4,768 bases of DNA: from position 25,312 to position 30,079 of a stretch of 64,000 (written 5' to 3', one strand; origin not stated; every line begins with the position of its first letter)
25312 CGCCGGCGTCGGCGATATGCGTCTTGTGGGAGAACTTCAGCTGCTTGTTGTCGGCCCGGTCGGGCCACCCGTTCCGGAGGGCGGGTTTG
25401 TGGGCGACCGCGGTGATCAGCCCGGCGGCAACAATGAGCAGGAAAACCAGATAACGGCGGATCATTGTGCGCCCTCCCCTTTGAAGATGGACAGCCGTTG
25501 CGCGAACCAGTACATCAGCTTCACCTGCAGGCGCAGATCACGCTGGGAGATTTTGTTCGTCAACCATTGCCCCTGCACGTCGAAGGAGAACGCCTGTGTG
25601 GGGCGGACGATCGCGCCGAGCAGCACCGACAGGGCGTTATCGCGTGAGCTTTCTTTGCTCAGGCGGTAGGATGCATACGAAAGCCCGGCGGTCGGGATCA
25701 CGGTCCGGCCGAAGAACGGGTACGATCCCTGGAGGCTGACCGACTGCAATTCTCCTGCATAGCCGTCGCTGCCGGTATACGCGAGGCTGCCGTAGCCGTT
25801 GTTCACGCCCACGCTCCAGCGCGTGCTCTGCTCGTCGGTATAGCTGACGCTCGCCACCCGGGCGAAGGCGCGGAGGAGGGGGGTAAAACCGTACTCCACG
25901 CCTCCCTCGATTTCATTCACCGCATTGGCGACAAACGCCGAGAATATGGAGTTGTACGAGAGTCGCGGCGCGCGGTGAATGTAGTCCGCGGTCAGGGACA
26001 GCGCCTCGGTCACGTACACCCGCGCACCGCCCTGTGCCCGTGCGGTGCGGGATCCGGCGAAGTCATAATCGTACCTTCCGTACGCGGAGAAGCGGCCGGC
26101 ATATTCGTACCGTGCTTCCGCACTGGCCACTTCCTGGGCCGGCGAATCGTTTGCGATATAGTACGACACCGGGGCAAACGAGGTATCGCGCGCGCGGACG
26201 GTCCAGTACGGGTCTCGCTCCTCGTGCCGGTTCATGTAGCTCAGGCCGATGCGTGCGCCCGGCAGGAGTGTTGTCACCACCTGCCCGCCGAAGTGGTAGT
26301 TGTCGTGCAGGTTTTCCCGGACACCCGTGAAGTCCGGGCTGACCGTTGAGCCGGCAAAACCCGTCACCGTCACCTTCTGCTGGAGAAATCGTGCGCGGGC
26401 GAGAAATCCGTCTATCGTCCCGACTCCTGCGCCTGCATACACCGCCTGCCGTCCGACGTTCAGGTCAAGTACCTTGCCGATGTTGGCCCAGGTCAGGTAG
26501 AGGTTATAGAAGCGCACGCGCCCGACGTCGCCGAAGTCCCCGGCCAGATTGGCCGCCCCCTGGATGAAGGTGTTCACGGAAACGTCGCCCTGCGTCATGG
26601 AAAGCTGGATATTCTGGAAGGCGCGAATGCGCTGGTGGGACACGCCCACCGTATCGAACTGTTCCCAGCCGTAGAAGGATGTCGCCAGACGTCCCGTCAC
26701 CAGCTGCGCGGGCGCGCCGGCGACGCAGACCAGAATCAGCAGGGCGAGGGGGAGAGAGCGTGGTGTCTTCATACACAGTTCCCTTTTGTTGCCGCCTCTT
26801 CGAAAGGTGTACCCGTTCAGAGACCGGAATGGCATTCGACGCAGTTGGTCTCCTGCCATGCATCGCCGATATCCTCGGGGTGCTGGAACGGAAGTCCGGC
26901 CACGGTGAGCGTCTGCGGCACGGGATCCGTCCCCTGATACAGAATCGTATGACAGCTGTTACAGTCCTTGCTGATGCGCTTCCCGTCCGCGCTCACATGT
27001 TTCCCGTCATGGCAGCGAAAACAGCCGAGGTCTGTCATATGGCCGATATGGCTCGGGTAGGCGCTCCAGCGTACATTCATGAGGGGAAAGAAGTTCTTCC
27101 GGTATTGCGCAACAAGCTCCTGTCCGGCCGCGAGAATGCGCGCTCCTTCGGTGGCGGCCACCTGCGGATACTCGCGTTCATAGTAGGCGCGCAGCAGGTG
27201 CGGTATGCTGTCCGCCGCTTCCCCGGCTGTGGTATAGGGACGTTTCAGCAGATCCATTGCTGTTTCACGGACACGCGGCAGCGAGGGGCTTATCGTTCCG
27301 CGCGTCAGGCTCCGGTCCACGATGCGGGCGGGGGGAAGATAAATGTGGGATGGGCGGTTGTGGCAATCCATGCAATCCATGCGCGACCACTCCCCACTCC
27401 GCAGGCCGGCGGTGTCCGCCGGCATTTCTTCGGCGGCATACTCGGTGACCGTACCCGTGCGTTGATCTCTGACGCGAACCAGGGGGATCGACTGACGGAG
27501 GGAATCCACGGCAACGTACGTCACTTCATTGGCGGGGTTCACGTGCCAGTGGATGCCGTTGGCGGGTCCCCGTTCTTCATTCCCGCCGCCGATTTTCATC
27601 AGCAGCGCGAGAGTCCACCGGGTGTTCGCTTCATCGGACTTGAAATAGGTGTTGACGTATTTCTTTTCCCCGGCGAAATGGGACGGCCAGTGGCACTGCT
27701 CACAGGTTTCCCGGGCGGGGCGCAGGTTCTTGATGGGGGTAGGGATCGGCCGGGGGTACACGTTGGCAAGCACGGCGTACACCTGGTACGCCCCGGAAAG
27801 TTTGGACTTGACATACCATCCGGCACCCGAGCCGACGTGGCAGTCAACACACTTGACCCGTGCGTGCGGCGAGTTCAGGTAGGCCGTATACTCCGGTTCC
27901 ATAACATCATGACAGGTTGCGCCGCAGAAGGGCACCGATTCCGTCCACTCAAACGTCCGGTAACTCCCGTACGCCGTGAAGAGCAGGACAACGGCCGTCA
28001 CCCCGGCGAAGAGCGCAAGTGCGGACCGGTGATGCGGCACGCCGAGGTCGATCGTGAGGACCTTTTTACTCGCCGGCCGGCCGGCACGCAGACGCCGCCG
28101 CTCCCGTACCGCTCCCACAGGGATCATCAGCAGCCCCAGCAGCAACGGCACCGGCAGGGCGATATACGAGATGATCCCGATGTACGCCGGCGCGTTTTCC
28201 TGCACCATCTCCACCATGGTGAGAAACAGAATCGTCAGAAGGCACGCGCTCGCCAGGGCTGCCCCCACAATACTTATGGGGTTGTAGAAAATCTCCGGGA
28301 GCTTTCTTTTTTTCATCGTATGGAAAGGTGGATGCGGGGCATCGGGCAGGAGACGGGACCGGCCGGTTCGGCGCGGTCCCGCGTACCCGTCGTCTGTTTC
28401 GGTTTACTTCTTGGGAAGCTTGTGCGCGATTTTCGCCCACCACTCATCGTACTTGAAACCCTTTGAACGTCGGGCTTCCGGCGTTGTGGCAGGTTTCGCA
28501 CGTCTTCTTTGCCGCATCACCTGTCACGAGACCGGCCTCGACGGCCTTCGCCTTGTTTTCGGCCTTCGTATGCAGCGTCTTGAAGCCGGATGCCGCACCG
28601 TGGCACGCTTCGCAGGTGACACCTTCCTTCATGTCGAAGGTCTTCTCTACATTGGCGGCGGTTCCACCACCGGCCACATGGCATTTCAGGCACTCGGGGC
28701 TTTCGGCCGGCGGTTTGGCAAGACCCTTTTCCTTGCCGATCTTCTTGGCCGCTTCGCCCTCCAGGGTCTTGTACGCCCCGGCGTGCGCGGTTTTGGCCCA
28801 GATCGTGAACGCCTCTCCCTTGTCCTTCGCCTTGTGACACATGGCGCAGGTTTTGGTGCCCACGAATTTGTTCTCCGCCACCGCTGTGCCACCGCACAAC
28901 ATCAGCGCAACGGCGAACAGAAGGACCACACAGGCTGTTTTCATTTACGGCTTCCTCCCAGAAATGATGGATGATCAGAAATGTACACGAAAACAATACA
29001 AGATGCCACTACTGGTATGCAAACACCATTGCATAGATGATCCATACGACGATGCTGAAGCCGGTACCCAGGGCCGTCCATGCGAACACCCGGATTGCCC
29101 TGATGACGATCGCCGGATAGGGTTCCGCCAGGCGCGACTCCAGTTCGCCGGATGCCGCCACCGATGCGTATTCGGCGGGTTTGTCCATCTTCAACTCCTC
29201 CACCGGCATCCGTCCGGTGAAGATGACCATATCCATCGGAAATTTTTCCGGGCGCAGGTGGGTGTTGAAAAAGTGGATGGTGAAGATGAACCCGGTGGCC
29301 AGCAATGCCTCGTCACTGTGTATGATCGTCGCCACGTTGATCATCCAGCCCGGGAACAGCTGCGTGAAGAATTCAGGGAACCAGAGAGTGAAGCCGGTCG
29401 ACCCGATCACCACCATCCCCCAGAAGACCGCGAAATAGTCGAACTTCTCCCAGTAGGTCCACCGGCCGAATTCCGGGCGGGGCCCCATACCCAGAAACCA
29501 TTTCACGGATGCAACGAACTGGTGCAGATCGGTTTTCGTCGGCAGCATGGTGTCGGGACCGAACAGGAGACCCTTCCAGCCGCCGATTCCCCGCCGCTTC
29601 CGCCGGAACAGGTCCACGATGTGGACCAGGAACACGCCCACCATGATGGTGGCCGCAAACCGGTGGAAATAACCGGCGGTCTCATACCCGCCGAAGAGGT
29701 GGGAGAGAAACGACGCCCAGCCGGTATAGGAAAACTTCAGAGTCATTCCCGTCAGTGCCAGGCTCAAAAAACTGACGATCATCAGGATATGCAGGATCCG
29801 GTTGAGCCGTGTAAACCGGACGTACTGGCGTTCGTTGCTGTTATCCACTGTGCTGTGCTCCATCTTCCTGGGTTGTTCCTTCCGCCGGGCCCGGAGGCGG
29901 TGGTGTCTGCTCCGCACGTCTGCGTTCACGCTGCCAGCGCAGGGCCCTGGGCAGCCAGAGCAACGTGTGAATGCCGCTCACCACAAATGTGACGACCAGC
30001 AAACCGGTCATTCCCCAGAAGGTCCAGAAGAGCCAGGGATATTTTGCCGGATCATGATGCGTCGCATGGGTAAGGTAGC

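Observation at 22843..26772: Porin-cytochrome trio: a beta-barrel ATGA-coupled to a 14-haem cytochrome, followed by a 13-haem lipoprotein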

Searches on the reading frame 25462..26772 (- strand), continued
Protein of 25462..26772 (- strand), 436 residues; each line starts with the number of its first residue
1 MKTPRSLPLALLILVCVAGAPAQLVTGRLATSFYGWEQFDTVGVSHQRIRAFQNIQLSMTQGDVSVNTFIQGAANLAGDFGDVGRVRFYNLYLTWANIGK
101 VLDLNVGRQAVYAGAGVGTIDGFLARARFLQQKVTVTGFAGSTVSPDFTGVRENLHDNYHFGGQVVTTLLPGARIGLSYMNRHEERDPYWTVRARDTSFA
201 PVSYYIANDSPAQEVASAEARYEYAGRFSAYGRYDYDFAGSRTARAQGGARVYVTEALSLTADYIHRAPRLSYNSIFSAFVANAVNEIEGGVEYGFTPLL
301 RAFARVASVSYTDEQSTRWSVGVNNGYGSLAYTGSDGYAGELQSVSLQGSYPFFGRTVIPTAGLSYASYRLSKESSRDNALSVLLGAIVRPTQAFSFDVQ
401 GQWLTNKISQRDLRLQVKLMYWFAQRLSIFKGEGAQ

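Call 51: find_encoding_contigs(protein=P0471, flank=8000, max_places=3)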
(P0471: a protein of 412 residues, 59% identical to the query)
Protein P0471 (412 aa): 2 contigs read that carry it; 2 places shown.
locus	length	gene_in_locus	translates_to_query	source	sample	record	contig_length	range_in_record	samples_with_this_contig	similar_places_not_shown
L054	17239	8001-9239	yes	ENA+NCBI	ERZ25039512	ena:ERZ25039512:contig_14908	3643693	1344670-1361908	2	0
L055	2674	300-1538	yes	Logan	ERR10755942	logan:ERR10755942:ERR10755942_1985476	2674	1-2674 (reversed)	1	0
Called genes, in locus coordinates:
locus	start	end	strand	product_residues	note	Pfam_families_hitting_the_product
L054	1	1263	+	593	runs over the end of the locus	PF09699:Paired_CXXCH_1 (faint), PF14522:Cytochrome_C7 (faint), PF14537:Cytochrom_c3_2 (faint), PF14358:DUF4405 (faint), PF01292:Ni_hydr_CYTB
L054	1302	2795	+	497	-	PF03264:Cytochrom_NNT, PF14522:Cytochrome_C7 (faint)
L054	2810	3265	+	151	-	PF00355:Rieske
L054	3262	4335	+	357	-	PF00033:Cytochrome_B, PF13631:Cytochrom_B_N_2, PF00032:Cytochrom_B_C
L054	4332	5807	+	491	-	PF13435:Cytochrome_C554 (faint), PF14522:Cytochrome_C7 (faint), PF22678:Cytochrom_c_NrfB-like (faint), PF09699:Paired_CXXCH_1 (faint), PF22113:Mtrc-MtrF_II-IV_dom (faint), PF14537:Cytochrom_c3_2 (weak)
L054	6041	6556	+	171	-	PF02085:Cytochrom_CIII (faint), PF22113:Mtrc-MtrF_II-IV_dom (faint), PF13435:Cytochrome_C554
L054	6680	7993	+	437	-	-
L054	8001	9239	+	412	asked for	PF02085:Cytochrom_CIII (faint), PF14522:Cytochrome_C7 (weak), PF14537:Cytochrom_c3_2 (faint), PF22113:Mtrc-MtrF_II-IV_dom (faint), PF14522:Cytochrome_C7 (weak)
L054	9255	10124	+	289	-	PF09698:GSu_C4xC__C2xCH (weak)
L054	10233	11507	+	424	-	PF14522:Cytochrome_C7 (faint), PF22113:Mtrc-MtrF_II-IV_dom (weak), PF09699:Paired_CXXCH_1 (faint)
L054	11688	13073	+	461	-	PF01578:Cytochrom_C_asm, PF16327:CcmF_C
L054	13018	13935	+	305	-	PF16327:CcmF_C (weak)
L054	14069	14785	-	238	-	-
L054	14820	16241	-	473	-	PF01266:DAO, PF01593:Amino_oxidase, PF13450:NAD_binding_8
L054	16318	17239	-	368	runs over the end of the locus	PF00762:Ferrochelatase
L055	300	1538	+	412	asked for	PF02085:Cytochrom_CIII (faint), PF14522:Cytochrome_C7 (weak), PF14537:Cytochrom_c3_2 (faint), PF22113:Mtrc-MtrF_II-IV_dom (faint), PF14522:Cytochrome_C7 (weak)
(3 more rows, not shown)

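Call 55: find_encoding_contigs(protein=window:25462-26772:-, flank=3000, max_places=6)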
Protein window:25462-26772:- (436 aa): no gene with exactly this product is on record in the collection.

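Call 71: find_encoding_contigs(protein=P0429, flank=6000, max_places=2)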
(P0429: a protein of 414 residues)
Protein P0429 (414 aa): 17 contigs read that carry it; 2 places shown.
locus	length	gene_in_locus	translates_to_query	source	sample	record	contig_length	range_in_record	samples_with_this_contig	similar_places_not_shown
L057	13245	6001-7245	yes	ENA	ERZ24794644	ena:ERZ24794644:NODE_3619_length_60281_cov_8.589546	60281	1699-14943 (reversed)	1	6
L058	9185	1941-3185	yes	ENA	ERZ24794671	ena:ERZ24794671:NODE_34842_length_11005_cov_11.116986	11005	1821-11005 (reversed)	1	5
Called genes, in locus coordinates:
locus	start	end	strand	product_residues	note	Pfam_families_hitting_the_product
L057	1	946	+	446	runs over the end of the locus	PF08309:LVIVD, PF18962:Por_Secre_tail (weak), PF13860:FlgD_ig (weak)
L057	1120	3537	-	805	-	PF00317:Ribonuc_red_lgN, PF02867:Ribonuc_red_lgC, PF12637:TSCPD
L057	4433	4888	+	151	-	PF13411:MerR_1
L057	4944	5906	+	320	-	PF09459:EB_dh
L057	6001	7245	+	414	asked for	-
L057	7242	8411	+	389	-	PF14522:Cytochrome_C7, PF14537:Cytochrom_c3_2 (faint)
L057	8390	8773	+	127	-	-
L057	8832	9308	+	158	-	PF00355:Rieske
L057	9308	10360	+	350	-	PF00033:Cytochrome_B, PF13631:Cytochrom_B_N_2, PF00032:Cytochrom_B_C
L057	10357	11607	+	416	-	PF09699:Paired_CXXCH_1 (faint), PF14522:Cytochrome_C7 (weak), PF14537:Cytochrom_c3_2 (weak)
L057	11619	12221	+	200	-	PF03264:Cytochrom_NNT (faint), PF14522:Cytochrome_C7 (faint), PF22113:Mtrc-MtrF_II-IV_dom (weak), PF13435:Cytochrome_C554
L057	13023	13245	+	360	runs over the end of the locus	PF00989:PAS, PF13188:PAS_8 (weak), PF13426:PAS_9, PF07730:HisKA_3, PF02518:HATPase_c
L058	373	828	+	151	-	PF13411:MerR_1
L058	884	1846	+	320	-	PF09459:EB_dh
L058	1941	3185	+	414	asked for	-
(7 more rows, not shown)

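Call 72: find_encoding_contigs(protein=P0422, flank=6000, max_places=1)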
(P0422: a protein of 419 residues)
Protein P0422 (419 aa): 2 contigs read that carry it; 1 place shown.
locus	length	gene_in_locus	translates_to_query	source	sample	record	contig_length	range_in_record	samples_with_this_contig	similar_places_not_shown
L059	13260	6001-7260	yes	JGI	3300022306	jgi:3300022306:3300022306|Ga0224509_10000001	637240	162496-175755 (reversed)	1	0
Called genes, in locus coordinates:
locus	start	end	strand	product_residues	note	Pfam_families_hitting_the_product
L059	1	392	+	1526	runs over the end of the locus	PF19550:DUF6073 (faint)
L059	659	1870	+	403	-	PF25470:DUF7901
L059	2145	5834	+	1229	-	PF00069:Pkinase, PF01636:APH (faint), PF03109:ABC1 (weak), PF07714:PK_Tyr_Ser-Thr, PF17680:FlgO (faint), PF07719:TPR_2 (faint), PF13424:TPR_12 (faint), PF23914:TPR_CcmH_CycH (faint), +8 more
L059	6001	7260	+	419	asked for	-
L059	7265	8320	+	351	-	PF02085:Cytochrom_CIII (faint), PF14522:Cytochrome_C7 (weak), PF14537:Cytochrom_c3_2 (faint), PF22113:Mtrc-MtrF_II-IV_dom (faint), PF14522:Cytochrome_C7 (weak)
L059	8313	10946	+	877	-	PF14522:Cytochrome_C7 (faint), PF09698:GSu_C4xC__C2xCH (weak)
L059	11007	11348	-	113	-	PF11376:DUF3179 (weak)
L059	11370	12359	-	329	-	PF00059:Lectin_C, PF11376:DUF3179 (weak)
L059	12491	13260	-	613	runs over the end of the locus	-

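Call 73: find_encoding_contigs(protein=P0425, flank=6000, max_places=1)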
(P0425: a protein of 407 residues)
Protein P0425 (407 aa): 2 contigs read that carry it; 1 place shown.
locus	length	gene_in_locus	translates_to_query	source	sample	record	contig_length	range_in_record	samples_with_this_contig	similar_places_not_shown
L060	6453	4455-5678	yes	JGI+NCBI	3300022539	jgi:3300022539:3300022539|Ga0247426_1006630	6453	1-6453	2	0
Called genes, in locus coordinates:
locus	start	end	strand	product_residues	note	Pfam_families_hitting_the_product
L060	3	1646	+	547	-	?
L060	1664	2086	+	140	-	PF02662:FlpD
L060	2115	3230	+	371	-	PF13484:Fer4_16 (faint), PF12797:Fer4_2 (faint), PF13183:Fer4_8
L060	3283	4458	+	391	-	PF04422:FrhB_FdhB_N, PF04432:FrhB_FdhB_C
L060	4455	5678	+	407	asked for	-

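Call 74: find_encoding_contigs(protein=P0432, flank=6000, max_places=1)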
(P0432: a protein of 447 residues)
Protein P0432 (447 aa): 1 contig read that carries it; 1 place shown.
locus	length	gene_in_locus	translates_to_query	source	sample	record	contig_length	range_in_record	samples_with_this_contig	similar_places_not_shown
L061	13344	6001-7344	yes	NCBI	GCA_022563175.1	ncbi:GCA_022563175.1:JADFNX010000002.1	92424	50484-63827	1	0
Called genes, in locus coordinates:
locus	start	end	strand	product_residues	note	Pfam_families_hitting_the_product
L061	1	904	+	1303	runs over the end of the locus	PF00989:PAS, PF13188:PAS_8, PF13426:PAS_9, PF00989:PAS, PF08447:PAS_3, PF13426:PAS_9, PF00989:PAS, PF13426:PAS_9, +16 more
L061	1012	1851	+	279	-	PF01048:PNP_UDP_1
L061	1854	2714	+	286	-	PF01261:AP_endonuc_2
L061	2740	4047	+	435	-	PF09594:GT87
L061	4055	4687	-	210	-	PF07920:DUF1684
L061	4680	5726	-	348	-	PF02568:ThiI, PF03054:tRNA_Me_trans, PF18297:NFACT-R_2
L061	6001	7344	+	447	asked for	-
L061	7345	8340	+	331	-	PF02085:Cytochrom_CIII (faint), PF14522:Cytochrome_C7 (faint)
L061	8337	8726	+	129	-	-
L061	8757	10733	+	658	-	PF03169:OPT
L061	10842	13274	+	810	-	PF20437:LonC_helical, PF13654:AAA_32, PF20436:LonB_AAA-LID, PF05362:Lon_C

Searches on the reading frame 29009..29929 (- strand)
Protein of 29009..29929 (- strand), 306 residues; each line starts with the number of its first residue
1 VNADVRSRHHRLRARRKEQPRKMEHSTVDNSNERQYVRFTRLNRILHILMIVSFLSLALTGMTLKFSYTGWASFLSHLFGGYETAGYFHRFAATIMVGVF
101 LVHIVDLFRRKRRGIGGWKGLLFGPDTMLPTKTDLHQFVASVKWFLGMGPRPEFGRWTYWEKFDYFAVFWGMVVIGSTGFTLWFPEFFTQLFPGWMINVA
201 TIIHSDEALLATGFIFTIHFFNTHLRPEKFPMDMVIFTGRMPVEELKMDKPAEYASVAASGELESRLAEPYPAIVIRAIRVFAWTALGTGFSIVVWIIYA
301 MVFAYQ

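Call 24: search_protein_families(library=pfam, proteins=[window:29009-29929:-], max_evalue=0.001)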
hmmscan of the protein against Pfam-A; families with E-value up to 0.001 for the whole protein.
window:29009-29929:- (306 aa): 1 family
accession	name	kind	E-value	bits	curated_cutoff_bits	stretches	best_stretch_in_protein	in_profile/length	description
PF01292.26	Ni_hydr_CYTB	-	2e-10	41.2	30.1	2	38-217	1-156/179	Prokaryotic cytochrome b561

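Call 25: search_protein_families(library=ncbifam, proteins=[window:29009-29929:-], max_evalue=0.001)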
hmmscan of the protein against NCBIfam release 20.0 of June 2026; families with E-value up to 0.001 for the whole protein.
window:29009-29929:- (306 aa): 3 families
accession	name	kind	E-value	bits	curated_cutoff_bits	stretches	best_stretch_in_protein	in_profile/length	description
TIGR01583.1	formate-DH-gamm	equivalog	2e-12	47.5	115.85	2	37-104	3-67/204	formate dehydrogenase subunit gamma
NF007924.0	PRK10639.1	equivalog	6.6e-06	26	341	1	33-109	4-77/211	formate dehydrogenase cytochrome b556 subunit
NF007558.0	PRK10179.1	equivalog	0.00039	20.2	339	0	31-220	2-170/217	formate dehydrogenase-N subunit gamma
